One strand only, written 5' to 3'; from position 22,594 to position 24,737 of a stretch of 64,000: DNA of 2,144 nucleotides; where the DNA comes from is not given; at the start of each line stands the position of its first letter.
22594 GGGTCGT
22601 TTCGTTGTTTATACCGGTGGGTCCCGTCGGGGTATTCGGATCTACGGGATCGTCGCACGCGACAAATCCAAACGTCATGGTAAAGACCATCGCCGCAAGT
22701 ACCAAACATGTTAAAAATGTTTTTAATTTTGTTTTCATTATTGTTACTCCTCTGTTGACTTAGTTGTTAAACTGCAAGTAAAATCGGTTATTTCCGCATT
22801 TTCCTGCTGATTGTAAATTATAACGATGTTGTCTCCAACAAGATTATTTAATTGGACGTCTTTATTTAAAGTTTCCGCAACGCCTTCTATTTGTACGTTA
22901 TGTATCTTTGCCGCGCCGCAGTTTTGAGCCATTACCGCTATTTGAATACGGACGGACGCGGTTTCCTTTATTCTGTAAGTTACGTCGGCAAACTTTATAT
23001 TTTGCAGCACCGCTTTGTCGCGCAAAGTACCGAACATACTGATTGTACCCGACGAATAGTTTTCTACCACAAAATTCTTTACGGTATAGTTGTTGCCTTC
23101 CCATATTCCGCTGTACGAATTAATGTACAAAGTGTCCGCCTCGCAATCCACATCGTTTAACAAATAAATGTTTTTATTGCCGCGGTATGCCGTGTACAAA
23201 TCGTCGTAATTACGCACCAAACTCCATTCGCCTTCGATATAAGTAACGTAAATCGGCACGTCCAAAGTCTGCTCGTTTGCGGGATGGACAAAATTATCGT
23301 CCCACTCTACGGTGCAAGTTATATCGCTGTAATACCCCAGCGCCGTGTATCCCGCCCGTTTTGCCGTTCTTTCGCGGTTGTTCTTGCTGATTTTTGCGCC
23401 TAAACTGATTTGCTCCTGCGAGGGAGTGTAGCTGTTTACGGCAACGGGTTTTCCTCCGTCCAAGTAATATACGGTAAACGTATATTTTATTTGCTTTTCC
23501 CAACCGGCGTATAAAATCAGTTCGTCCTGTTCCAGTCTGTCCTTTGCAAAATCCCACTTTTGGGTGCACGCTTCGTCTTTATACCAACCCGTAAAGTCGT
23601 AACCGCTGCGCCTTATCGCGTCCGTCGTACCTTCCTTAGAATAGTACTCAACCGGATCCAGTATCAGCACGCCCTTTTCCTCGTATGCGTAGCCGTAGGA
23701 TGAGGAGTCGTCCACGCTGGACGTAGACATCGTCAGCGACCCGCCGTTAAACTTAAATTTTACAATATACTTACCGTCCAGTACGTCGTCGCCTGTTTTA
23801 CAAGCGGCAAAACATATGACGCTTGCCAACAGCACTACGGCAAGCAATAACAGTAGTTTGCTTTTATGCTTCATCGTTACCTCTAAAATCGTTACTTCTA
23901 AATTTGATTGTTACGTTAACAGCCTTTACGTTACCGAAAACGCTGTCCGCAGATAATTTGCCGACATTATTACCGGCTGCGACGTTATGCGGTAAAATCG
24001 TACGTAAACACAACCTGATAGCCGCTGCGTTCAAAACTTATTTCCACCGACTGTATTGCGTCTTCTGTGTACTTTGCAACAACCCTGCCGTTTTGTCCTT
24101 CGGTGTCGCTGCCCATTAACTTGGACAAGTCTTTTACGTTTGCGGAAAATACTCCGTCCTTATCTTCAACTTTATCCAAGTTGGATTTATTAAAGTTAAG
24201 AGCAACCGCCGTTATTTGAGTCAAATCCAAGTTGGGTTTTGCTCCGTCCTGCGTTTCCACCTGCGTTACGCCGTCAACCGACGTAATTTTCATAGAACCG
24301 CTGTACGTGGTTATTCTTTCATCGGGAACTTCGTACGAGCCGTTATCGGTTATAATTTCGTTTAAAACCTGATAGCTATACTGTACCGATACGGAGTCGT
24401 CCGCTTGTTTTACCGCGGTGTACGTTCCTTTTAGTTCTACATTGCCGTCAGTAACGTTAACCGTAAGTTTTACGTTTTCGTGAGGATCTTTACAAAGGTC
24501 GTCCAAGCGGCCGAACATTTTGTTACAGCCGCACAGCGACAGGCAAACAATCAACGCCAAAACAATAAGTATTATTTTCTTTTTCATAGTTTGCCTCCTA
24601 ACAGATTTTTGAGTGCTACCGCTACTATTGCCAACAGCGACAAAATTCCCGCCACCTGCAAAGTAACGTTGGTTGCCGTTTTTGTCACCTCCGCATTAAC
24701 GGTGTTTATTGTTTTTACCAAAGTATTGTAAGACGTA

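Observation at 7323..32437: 25-kb one-strand locus joining a giant S8/PA/LRR protease, an oversized Opp importer and modular lipoproteins: a candidate surface protein-foraging system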

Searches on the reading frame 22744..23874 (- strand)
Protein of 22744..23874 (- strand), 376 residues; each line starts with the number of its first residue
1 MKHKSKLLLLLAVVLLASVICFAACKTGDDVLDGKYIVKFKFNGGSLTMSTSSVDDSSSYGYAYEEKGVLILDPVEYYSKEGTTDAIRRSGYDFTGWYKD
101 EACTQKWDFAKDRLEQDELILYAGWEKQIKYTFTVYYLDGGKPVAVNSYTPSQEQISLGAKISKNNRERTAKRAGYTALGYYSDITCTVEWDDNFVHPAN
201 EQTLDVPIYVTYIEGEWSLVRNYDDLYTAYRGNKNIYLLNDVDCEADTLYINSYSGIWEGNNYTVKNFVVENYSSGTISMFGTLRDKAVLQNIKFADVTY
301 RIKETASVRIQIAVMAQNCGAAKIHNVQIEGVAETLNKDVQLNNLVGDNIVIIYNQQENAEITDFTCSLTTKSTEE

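Call 4: search_protein_families(library=pfam, proteins=[window:22744-23874:-], max_evalue=0.01)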
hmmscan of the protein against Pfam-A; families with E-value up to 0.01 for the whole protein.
window:22744-23874:- (376 aa): 1 family
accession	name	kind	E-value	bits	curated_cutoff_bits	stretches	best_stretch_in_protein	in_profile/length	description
PF09479.16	Flg_new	-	2.5e-13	50.3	27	1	60-123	15-64/65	Listeria-Bacteroides repeat domain (List_Bact_rpt)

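Call 32: find_homologous_proteins(query=window:22744-23874:-)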
Query window:22744-23874:- (376 aa): 80 proteins with E <= 0.001 among 2737 candidates.
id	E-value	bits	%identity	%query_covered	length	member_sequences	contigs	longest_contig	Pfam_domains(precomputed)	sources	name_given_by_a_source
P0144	7.8e-249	843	99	100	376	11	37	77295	PF09479.17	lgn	-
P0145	2.0e-199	680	79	100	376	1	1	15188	PF09479.17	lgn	-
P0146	5.7e-102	360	46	100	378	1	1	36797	PF09479.17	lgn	-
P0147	3.3e-93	331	45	100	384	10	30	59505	PF09479.17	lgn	-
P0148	2.8e-84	301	43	94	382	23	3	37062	PF09479.17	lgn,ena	-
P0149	3.6e-69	252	38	98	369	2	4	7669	PF09479.17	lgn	-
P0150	3.5e-66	242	40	90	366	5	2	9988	PF09479.17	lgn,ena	-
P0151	5.3e-66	241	38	98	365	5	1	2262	PF09479.17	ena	-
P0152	1.4e-64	237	37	99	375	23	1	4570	PF09479.17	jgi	jgi:uncharacterized repeat protein (TIGR02543 family)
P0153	1.2e-63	234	39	88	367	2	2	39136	PF09479.17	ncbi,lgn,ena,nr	ncbi:MAG: InlB B-repeat-containing protein [Clostridia bacterium]|nr:InlB B-repeat-containing protei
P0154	1.3e-62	230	38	91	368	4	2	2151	PF09479.17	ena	-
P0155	3.6e-62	229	36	97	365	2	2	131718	PF09479.17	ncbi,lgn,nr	ncbi:MAG: InlB B-repeat-containing protein [Clostridia bacterium]|nr:InlB B-repeat-containing protei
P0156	2.5e-61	226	37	87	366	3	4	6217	PF09479.17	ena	-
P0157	3.9e-61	225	36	94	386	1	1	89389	PF09479.17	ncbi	-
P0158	1.3e-60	224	39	89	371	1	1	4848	PF09479.17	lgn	-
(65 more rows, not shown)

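Call 42: predict_structure(alignment_id=A3)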
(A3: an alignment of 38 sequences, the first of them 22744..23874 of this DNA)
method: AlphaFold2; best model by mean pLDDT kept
length: 376 residues; sequences in the alignment: 38
mean_pLDDT: 89.3   pTM: 0.69
mean pLDDT of the five models: 89.3, 88.2, 87.5, 87.4, 85.7
residues with pLDDT >= 90: 255; 70-90: 93; 50-70: 19; < 50: 9
segments of 3 or more residues with pLDDT < 50: 22-29
pLDDT, mean of each block of 10 residues (from residue 1): 66 73 46 81 90 79 92 90 86 93 95 94 89 94 94 84 90 95 96 91 91 96 97 97 96 97 98 83 97 98 85 94 98 88 88 95 97 71
secondary structure, 60 per line:
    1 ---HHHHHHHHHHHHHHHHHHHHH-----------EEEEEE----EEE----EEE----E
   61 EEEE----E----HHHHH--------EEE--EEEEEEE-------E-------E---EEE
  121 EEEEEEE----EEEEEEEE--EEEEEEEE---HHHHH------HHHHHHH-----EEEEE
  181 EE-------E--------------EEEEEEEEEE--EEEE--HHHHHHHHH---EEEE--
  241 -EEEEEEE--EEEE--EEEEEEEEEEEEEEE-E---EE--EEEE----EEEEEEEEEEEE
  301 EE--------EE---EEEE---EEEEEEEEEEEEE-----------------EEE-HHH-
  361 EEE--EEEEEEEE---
elements in order: H4-24 E36-41 E46-48 E53-55 E60-64 H74-78 E87-89 E92-98 E118-127 E132-139 E142-149 H153-157 H164-170 E176-182 E205-214 E217-220 H223-231 E235-238 E242-248 E251-254 E257-271 E281-284 E289-302 E316-319 E323-335 E353-355 E361-363 E366-373
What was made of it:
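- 22744..23874 (-): 376-aa lipoprotein (core component): two InlB-B-repeat (Flg_new) type domains plus a C-terminal beta-solenoid-like domain; always directly upstream of oppA. AlphaFold model pLDDT 89.3 (call 42).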

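Call 44: fold_search(model_id=the predicted structure, library=pdb)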
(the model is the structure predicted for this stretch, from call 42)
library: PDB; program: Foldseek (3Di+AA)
matches with E <= 10: 531; with E <= 0.001: 0
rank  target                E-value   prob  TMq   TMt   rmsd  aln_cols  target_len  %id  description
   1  7yl4_A                2.3e-03  1.00  0.17  0.14  10.1       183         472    9  Cell surface protein YwfG protein (apo form) (released 2023-06-07)
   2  7yl6_B                3.0e-03  1.00  0.18  0.17   9.9       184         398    9  Cell surface protein YwfG protein complexed with alpha-1,2-mannobiose (released 2023-06-07)
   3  10qi                  5.9e-03  1.00  0.18  0.14   8.5       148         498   16  Crystal Structure of Treponema denticola Sialidase (TDE_0471) D165A mutant bound to 3'-sialyllactose (only Neu5Ac visibl (released 2026-02-25)
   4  10qf                  6.5e-03  1.00  0.16  0.13  10.6       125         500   17  Crystal Structure of Treponema denticola Sialidase (TDE_0471) (released 2026-02-25)
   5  2y5p_A                8.8e-03  1.00  0.15  0.65   5.4        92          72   20  B-repeat of Listeria monocytogenes InlB (internalin B) (released 2011-02-23)
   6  2y5p_D                9.2e-03  1.00  0.16  0.72   5.1        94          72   18  B-repeat of Listeria monocytogenes InlB (internalin B) (released 2011-02-23)
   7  2y5p_C                9.2e-03  1.00  0.15  0.66   5.4        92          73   20  B-repeat of Listeria monocytogenes InlB (internalin B) (released 2011-02-23)
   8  9qr4_A                1.8e-02  1.00  0.15  0.16   5.6        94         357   18  InlB392_T336Y: T336Y variant of Listeria monocytogenes InlB (internalin B) residues 36-392 (released 2025-12-03)
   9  7nms                  3.5e-02  1.00  0.15  0.16   5.6        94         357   20  InlB392_T332E: T332E variant of Listeria monocytogenes InlB (internalin B) residues 36-392 (released 2022-01-26)
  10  6mfs                  3.5e-02  0.41  0.15  0.15  14.3       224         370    8  Mouse talin1 residues 1-138 fused to residues 169-400 in complex with phosphatidylinositol 4,5-bisphosphate (PIP2) (released 2018-09-26)
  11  7pv9_A                4.5e-02  1.00  0.15  0.16   5.6        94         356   19  Listeria monocytogene InlB (internalin B) residues 36-392 (internalin domain and B-repeat) (released 2022-01-26)
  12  4wph_B                5.0e-02  0.63  0.15  0.17  13.6       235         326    9  Crystal structure of USP7 ubiquitin-like domains in compact conformation (released 2015-06-17)
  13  6njd_A                6.7e-02  0.84  0.21  0.37   8.0       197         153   13  Crystal structure of RavD (residues 1-200) from Legionella pneumophila (strain Corby) complexed with Met-1 linked di-u (released 2019-05-22)
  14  4z96_A                6.7e-02  0.54  0.14  0.11  13.7       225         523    8  Crystal structure of DNMT1 in complex with USP7 (released 2016-10-12)
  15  9qr5                  7.8e-02  0.82  0.13  0.13   7.2       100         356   16  InlB392_V333E: V333E variant of Listeria monocytogenes InlB (internalin B) residues 36-392 (released 2025-11-26)
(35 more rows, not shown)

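Call 49: search_protein_families(library=ncbifam, proteins=[window:22744-23874:-], max_evalue=0.001)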
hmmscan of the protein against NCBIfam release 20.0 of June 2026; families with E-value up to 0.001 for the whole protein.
window:22744-23874:- (376 aa): 4 families
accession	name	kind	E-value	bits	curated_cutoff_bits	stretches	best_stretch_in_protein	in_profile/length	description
NF052328.1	NeuramTDE0471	equivalog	1.6e-10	40.4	900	1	13-131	9-122/538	neuraminidase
TIGR02543.1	List_Bact_rpt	repeat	1.3e-09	38.2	20.95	1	89-127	3-42/44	TIGR02543 family repeat protein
NF033188.1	internalin_H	exception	4.5e-08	32.2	1050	1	59-127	414-482/548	InlH/InlC2 family class 1 internalin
NF033189.1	internalin_A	exception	1e-07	30.7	1600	1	58-204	565-698/799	class 1 internalin InlA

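Call 60: find_encoding_contigs(protein=P0145, flank=10000, max_places=2)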
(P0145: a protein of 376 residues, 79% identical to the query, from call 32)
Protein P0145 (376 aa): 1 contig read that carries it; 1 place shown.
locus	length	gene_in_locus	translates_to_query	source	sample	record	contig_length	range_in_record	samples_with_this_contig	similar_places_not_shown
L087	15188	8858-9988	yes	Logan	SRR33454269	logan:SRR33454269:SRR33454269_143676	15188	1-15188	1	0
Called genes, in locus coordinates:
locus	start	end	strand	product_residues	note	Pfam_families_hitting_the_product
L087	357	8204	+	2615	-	PF00082:Peptidase_S8, PF02225:PA, PF06280:fn3_5, PF02368:Big_2 (weak), PF13306:LRR_5, PF13855:LRR_8 (faint), PF13306:LRR_5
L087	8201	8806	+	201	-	-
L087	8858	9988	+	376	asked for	PF09479:Flg_new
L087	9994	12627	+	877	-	-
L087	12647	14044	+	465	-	PF00528:BPD_transp_1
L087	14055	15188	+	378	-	?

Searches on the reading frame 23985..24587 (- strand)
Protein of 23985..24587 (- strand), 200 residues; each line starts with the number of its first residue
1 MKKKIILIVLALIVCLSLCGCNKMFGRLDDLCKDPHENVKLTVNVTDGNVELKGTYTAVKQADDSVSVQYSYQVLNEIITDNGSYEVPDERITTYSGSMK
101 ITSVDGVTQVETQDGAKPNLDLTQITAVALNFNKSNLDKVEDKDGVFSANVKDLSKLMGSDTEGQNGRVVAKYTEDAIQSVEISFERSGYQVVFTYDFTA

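Call 4: search_protein_families(library=pfam, proteins=[window:23985-24587:-], max_evalue=0.01)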
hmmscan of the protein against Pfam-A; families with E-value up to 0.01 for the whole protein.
window:23985-24587:- (200 aa): 1 family
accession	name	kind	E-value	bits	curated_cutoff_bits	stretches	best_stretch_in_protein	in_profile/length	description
PF13800.11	Sigma_reg_N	-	0.0031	18.2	26.3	1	5-62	18-73/91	Sigma factor regulator N-terminal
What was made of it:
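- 24584..32437 (-): 2617-aa cell-envelope-proteinase-like S8 protease with PA insert, Fn3-like domain, Big_2, about 800 aa of BspA-type LRR, a helical C-terminal region and a C-terminal membrane anchor. Pfam domains in call 4.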

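Call 49: search_protein_families(library=ncbifam, proteins=[window:23985-24587:-], max_evalue=0.001)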
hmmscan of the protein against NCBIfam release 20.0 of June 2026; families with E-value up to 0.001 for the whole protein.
window:23985-24587:- (200 aa): 0 families
